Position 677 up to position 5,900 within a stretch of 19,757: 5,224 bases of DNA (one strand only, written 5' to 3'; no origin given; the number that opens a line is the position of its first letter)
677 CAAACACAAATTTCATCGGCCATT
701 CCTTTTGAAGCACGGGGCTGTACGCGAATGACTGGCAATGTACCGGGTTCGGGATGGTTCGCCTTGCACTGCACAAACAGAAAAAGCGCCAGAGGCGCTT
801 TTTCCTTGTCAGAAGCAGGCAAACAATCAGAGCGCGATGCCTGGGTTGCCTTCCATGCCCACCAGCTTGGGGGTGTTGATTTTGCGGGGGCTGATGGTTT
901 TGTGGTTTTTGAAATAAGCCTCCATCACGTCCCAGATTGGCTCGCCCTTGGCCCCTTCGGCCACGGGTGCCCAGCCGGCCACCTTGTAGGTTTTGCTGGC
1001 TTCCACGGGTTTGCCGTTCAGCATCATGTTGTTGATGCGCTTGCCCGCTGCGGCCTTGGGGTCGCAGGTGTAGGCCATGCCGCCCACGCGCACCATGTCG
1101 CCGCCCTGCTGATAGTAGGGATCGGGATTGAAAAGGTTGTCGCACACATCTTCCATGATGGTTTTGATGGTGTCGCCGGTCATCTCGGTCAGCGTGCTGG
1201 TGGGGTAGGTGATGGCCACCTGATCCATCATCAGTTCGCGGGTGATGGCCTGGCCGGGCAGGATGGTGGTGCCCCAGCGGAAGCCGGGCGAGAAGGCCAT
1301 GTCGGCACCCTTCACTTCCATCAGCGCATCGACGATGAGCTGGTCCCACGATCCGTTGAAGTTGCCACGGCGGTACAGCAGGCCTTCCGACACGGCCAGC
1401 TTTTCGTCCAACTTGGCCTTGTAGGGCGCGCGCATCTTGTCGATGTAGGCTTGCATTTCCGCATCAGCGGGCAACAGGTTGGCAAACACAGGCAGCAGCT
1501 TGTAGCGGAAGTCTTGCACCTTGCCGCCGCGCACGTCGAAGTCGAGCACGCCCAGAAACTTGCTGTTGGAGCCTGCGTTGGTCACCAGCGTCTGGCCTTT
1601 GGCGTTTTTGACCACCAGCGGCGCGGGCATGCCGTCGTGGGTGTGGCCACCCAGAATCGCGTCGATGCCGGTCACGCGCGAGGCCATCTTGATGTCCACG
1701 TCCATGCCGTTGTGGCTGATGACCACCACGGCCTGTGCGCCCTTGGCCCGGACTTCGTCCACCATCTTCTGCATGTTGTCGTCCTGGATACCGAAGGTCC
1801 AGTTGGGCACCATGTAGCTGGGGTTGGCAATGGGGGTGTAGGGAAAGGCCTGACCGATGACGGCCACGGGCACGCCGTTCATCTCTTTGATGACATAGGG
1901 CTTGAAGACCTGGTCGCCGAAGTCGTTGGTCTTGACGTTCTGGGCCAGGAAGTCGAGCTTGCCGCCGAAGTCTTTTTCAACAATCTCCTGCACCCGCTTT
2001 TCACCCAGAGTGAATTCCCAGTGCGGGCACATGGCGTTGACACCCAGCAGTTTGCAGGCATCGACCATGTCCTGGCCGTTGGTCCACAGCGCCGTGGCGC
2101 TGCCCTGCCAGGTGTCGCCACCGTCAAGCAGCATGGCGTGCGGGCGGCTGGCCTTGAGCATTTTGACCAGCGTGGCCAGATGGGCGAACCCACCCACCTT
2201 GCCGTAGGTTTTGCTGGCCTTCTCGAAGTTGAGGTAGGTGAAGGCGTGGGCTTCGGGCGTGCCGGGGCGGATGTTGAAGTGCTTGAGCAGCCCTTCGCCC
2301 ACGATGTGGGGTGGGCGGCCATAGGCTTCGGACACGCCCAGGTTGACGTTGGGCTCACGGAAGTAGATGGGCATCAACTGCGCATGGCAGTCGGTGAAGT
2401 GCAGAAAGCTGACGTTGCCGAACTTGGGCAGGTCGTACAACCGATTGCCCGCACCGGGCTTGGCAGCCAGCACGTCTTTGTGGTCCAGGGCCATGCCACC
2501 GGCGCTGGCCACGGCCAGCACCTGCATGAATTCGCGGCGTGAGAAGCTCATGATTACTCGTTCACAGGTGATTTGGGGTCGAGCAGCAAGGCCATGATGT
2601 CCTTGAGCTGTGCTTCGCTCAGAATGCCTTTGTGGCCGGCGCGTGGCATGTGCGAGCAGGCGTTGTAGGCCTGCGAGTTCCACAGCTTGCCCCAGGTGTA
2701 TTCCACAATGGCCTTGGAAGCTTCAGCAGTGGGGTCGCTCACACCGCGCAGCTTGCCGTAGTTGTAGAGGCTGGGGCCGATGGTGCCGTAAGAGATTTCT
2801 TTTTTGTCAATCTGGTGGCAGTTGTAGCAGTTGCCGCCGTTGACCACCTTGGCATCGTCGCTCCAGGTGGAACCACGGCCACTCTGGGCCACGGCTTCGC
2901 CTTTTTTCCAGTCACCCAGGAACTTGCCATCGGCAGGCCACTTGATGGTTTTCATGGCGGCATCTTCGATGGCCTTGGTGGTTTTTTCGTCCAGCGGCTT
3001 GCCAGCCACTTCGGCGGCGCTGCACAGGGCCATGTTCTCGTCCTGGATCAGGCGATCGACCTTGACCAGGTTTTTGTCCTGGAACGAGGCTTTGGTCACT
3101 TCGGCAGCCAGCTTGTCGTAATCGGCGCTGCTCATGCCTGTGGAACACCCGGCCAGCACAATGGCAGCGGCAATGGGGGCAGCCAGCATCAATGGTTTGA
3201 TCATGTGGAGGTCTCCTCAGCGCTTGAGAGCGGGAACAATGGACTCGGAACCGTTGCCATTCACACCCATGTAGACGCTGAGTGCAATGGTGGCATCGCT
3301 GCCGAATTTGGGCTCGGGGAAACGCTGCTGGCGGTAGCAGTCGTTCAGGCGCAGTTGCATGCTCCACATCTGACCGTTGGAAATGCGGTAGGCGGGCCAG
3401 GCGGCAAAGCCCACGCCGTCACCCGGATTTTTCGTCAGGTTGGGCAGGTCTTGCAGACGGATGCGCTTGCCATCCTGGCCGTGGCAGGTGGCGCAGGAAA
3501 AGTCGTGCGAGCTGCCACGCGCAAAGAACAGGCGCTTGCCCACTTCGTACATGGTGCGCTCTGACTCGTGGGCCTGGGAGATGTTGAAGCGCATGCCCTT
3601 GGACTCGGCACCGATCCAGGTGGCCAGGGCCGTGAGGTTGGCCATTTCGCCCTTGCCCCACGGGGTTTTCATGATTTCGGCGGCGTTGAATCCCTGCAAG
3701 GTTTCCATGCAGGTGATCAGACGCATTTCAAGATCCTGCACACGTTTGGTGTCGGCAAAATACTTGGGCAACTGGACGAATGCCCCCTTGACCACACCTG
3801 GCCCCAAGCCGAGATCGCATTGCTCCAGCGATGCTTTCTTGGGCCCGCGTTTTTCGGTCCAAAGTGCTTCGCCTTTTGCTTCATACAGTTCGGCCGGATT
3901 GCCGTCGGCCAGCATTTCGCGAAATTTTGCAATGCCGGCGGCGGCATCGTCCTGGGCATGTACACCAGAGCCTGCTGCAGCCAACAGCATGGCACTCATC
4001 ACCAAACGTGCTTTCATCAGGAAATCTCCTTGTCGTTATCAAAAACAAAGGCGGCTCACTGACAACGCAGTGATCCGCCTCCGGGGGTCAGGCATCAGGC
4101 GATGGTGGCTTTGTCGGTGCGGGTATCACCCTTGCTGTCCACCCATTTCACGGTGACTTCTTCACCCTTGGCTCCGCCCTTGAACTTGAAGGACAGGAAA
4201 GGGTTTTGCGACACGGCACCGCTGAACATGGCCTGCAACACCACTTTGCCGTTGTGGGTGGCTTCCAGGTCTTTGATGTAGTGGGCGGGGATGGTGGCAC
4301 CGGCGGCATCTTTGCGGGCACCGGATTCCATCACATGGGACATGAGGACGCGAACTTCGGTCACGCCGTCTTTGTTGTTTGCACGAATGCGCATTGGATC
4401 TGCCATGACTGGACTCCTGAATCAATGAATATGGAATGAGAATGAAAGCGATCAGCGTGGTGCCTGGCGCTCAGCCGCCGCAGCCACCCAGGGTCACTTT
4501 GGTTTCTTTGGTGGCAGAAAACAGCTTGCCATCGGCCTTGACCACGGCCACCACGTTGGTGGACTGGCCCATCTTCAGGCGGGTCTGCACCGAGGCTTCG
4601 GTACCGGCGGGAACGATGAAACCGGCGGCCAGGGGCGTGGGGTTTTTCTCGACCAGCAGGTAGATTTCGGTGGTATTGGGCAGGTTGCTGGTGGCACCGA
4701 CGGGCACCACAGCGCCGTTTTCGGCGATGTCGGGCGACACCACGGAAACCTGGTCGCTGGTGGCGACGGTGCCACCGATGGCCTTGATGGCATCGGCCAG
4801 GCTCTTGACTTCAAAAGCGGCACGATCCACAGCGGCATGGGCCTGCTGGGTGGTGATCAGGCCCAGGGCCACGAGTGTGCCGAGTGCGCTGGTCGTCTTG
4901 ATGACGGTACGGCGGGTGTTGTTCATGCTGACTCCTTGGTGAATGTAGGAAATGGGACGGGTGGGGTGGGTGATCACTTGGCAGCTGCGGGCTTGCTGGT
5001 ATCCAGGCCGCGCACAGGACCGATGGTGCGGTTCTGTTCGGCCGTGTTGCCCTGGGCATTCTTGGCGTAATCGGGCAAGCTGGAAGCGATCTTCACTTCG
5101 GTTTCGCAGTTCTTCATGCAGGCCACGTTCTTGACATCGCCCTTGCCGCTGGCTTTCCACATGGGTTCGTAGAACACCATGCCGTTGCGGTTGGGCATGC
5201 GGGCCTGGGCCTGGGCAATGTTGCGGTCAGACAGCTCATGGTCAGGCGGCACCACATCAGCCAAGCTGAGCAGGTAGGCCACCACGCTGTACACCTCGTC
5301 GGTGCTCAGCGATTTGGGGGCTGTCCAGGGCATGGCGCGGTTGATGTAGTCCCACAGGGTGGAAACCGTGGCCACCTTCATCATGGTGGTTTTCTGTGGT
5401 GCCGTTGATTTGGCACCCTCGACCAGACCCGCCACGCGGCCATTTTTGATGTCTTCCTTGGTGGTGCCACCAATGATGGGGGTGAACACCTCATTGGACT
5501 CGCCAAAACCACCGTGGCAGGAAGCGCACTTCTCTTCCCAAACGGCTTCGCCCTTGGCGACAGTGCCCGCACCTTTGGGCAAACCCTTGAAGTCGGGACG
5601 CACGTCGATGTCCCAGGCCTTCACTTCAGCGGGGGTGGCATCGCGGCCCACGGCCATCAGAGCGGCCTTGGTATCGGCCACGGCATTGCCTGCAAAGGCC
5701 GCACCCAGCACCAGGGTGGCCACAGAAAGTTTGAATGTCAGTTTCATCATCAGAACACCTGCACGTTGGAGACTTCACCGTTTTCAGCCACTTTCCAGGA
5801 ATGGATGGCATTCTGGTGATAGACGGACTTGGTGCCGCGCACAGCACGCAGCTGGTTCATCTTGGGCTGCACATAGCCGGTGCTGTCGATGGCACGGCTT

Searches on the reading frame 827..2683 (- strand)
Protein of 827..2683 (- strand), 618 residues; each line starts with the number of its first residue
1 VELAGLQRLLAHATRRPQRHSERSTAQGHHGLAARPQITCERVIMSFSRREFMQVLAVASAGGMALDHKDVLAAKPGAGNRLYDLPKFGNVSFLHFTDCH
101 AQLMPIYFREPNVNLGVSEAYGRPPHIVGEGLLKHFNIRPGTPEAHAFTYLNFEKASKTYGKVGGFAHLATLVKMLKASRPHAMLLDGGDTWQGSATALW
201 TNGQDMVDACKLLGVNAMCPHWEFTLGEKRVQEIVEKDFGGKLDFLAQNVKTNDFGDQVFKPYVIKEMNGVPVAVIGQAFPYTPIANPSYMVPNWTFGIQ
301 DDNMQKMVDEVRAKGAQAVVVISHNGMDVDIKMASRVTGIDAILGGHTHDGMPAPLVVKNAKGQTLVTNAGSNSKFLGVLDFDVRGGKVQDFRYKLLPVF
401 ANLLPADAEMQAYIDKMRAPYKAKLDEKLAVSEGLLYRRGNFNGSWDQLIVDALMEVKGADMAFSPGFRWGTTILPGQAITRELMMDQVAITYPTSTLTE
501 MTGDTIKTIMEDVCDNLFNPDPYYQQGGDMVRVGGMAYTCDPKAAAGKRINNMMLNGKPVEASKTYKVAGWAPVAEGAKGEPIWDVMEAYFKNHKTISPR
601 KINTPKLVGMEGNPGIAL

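Call 43: search_protein_families(library=pfam, proteins=[window:827-2683:-], max_evalue=0.001)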
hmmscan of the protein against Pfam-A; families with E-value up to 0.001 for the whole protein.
window:827-2683:- (618 aa): 2 families
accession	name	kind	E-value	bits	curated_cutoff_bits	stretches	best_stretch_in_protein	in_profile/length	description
PF02872.23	5_nucleotid_C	-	1.6e-16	61.3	23.6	1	448-580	26-152/158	5'-nucleotidase, C-terminal domain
PF00149.33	Metallophos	-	0.00046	21.1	21.5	0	93-350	3-190/191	Calcineurin-like phosphoesterase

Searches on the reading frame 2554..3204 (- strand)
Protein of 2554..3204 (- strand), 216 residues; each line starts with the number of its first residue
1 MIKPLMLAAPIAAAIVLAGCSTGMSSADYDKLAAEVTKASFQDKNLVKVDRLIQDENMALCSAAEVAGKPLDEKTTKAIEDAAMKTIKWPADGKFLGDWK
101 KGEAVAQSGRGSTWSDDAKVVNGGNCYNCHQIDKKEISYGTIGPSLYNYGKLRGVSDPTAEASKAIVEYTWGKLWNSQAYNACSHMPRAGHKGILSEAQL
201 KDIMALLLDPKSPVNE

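Call 43: search_protein_families(library=pfam, proteins=[window:2554-3204:-], max_evalue=0.001)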
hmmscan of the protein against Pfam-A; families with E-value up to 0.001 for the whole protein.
window:2554-3204:- (216 aa): 1 family
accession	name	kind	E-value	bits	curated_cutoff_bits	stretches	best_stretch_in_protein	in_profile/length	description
PF00034.26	Cytochrom_C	-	2.7e-06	29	21.3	1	123-208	9-87/90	Cytochrome c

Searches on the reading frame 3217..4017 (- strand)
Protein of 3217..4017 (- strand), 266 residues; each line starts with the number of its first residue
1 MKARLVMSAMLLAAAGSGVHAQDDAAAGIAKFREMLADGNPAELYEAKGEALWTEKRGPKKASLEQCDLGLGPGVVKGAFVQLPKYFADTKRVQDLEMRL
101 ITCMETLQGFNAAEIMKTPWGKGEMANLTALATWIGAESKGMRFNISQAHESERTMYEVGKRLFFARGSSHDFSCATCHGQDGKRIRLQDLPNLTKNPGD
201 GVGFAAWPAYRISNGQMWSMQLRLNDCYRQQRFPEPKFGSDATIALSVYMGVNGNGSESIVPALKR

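Call 43: search_protein_families(library=pfam, proteins=[window:3217-4017:-], max_evalue=0.001)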
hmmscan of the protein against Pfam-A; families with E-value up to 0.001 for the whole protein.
window:3217-4017:- (266 aa): 1 family
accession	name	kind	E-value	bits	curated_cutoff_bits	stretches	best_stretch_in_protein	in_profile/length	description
PF21342.2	SoxA-TsdA_cyt-c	-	5e-33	113.4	27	2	48-143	1-87/88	SoxA/TsdA, cytochrome c domain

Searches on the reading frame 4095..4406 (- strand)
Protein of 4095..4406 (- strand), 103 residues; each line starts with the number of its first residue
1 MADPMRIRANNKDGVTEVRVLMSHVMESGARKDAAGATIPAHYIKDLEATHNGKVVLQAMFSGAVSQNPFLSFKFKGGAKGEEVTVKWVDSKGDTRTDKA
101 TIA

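Call 43: search_protein_families(library=pfam, proteins=[window:4095-4406:-], max_evalue=0.001)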
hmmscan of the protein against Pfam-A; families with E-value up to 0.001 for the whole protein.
window:4095-4406:- (103 aa): 1 family
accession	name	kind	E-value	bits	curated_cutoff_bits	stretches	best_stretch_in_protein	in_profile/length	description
PF08770.17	SoxZ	-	4.8e-35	119.6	25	1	7-100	3-97/98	Sulphur oxidation protein SoxZ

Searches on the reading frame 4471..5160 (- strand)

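Call 43: search_protein_families(library=pfam, proteins=[window:4471-5160:-], max_evalue=0.001)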
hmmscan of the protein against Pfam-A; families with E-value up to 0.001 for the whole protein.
window:4471-5160:- (229 aa): 1 family
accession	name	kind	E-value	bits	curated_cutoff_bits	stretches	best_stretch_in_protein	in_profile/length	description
PF13501.12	SoxY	-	1.4e-29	103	28.4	1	129-227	6-112/112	Sulfur oxidation protein SoxY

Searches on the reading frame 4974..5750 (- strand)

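Call 43: search_protein_families(library=pfam, proteins=[window:4974-5750:-], max_evalue=0.001)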
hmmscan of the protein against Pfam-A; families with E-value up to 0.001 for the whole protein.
window:4974-5750:- (258 aa): 2 families
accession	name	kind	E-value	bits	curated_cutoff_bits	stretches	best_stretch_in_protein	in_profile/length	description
PF13442.11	Cytochrome_CBB3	-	3.3e-09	37.4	27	1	63-160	2-68/68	Cytochrome C oxidase, cbb3-type, subunit III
PF00034.26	Cytochrom_C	-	6.3e-08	34.3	21.3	1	64-163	1-89/90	Cytochrome c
